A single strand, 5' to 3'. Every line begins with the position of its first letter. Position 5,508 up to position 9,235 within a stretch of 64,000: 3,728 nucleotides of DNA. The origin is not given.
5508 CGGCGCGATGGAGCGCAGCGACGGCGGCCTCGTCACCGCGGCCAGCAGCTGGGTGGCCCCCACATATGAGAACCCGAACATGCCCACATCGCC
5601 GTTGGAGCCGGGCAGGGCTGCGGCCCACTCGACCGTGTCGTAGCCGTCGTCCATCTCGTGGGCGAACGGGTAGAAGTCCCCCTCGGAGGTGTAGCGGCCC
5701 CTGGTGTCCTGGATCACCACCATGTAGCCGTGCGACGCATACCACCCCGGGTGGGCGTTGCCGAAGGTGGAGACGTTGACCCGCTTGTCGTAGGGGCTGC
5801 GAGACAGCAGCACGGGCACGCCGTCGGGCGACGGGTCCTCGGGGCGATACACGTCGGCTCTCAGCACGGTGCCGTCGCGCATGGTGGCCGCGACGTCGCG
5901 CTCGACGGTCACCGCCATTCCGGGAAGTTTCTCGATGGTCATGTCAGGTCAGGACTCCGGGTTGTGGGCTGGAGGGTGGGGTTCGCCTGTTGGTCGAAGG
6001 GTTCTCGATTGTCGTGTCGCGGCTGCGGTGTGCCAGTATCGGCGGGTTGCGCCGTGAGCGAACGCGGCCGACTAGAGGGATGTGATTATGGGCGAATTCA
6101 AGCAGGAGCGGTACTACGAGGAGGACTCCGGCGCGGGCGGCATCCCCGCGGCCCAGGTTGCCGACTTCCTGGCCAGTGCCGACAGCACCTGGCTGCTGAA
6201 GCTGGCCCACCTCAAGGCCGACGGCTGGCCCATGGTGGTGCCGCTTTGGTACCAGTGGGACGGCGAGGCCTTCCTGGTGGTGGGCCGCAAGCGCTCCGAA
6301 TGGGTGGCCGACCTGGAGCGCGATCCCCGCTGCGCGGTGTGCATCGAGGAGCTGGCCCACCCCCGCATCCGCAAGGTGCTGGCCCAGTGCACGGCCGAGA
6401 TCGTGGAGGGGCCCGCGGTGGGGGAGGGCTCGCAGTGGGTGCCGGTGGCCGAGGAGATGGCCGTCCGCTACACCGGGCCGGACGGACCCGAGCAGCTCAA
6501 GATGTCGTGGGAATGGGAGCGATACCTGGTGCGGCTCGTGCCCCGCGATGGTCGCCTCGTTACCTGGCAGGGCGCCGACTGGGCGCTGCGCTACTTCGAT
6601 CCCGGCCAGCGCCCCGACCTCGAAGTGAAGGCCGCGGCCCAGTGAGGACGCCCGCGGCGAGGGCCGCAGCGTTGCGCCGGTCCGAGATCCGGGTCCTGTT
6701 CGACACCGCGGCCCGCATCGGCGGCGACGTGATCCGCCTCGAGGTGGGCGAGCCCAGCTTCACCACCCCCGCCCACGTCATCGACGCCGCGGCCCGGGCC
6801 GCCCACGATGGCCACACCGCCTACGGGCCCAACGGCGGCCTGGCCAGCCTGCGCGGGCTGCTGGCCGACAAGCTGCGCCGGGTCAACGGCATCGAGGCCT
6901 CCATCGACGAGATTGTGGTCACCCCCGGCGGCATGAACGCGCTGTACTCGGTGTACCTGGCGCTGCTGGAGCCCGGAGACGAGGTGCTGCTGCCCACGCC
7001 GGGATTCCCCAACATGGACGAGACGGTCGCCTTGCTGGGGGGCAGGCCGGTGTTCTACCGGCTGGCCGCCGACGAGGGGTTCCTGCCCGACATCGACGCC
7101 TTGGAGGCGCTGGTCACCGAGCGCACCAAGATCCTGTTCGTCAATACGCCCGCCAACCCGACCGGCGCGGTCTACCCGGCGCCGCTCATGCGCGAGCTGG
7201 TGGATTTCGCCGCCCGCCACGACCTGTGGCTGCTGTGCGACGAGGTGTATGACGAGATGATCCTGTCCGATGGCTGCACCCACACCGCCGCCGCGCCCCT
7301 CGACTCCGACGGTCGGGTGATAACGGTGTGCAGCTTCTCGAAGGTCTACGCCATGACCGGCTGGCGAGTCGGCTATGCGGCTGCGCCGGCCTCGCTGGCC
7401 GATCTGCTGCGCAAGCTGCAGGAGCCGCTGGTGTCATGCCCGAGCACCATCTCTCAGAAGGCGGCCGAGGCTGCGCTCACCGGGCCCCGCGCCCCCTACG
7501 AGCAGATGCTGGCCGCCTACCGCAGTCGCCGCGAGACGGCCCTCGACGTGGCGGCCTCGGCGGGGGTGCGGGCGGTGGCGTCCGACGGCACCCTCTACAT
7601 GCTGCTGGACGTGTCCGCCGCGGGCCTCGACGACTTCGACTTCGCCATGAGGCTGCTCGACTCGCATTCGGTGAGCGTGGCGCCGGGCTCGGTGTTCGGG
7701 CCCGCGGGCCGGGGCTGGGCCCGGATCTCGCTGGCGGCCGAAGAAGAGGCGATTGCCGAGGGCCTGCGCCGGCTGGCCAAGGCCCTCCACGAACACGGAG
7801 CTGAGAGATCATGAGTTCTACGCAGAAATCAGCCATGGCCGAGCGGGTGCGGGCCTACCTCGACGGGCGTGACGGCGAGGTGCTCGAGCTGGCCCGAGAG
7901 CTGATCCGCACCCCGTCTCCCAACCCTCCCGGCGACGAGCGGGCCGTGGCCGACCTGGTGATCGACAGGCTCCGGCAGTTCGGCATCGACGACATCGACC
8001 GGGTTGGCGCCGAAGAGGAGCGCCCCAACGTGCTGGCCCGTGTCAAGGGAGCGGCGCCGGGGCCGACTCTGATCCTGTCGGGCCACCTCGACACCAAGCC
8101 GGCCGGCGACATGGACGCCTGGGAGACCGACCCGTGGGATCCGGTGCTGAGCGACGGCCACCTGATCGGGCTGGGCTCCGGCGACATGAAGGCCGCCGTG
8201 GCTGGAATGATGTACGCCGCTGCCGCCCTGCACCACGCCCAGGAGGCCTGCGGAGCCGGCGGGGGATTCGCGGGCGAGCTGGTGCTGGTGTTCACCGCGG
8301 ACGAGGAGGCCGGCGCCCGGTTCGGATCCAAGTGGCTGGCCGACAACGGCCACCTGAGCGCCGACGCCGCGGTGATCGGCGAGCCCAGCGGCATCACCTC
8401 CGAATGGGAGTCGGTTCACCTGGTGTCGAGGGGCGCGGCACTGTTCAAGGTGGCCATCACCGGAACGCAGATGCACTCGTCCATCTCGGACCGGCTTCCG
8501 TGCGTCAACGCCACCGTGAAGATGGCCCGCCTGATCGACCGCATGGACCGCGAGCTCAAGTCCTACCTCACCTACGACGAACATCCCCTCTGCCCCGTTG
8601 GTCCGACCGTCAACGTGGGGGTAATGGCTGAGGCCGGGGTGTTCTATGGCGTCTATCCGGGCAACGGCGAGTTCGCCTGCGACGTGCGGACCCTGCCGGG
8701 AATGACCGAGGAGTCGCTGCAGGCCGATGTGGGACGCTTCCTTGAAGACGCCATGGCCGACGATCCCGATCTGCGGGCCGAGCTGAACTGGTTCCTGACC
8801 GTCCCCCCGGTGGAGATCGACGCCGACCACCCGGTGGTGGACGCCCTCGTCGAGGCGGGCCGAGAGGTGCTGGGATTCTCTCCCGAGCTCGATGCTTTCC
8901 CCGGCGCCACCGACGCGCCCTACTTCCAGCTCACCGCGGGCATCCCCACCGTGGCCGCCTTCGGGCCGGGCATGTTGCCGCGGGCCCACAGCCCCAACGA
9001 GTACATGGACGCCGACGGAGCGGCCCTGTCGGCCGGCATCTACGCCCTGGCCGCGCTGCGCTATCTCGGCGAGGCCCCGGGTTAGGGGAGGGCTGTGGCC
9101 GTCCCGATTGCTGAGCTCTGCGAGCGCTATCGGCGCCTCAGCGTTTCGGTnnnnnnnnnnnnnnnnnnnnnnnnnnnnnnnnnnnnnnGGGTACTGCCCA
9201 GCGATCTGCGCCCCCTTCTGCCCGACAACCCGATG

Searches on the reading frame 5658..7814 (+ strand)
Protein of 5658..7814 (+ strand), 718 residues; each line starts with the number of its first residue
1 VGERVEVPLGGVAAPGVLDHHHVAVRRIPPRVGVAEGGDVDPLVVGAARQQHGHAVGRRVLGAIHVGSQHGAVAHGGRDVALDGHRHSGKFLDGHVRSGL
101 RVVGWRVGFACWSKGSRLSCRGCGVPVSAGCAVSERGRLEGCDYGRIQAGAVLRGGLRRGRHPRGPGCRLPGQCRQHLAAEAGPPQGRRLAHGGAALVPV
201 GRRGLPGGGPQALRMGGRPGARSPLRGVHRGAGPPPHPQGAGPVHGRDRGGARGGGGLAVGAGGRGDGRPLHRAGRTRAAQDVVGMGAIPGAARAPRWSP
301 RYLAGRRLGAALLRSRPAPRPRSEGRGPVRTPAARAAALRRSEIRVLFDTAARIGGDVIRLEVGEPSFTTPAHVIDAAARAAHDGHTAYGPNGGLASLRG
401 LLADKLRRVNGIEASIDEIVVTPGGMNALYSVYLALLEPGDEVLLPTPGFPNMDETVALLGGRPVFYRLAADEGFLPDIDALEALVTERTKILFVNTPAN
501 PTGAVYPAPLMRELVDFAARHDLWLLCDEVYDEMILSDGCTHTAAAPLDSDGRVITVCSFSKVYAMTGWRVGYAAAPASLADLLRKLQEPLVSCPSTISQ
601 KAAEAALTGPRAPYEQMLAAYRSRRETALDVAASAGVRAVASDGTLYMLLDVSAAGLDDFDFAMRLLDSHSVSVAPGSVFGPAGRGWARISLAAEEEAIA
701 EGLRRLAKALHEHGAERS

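Call 68: search_protein_families(library=pfam, proteins=[window:5658-7814:+], max_evalue=0.0001)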
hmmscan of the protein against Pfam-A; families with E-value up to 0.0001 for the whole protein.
window:5658-7814:+ (718 aa): 4 families
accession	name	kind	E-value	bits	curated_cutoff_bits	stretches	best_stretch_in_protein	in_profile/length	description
PF00155.27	Aminotran_1_2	-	1.8e-65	222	19.7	1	357-706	2-361/361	Aminotransferase class I and II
PF01041.23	DegT_DnrJ_EryC1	-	8.2e-07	29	19.8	1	427-528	50-145/360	DegT/DnrJ/EryC1/StrS aminotransferase family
PF01053.26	Cys_Met_Meta_PP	-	1.5e-05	24.2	27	1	417-529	68-174/381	Cys/Met metabolism PLP-dependent enzyme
PF01212.27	Beta_elim_lyase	-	9.2e-05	22.3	27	0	367-528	6-168/288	Beta-eliminating lyase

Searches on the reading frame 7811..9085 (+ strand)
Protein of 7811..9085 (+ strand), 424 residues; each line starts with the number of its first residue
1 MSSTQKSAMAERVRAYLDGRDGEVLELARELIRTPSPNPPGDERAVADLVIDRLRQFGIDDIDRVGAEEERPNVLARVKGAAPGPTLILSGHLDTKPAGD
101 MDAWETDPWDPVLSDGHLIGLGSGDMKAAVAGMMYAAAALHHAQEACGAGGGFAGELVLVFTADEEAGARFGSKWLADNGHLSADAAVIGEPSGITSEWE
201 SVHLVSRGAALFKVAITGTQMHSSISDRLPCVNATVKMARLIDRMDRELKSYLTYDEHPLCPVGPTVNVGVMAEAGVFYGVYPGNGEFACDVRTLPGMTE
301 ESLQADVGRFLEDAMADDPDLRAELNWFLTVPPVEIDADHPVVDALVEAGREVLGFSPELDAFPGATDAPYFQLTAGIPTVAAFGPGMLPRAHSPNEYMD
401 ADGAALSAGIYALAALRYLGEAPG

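Call 68: search_protein_families(library=pfam, proteins=[window:7811-9085:+], max_evalue=0.0001)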
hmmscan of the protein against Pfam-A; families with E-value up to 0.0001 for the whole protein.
window:7811-9085:+ (424 aa): 3 families
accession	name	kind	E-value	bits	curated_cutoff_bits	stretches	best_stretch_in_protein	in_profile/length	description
PF01546.33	Peptidase_M20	-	5.1e-35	121.7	24.6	1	88-414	1-201/206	Peptidase family M20/M25/M40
PF07687.19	M20_dimer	-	5e-07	30.1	21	1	206-316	3-104/107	Peptidase dimerisation domain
PF04389.22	Peptidase_M28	-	4.6e-06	26.9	21.3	1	73-180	1-81/193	Peptidase family M28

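Call 76: find_encoding_contigs(protein=window:7811-9085:+, flank=1000, max_places=3)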
Protein window:7811-9085:+ (424 aa): no gene with exactly this product is on record in the collection.
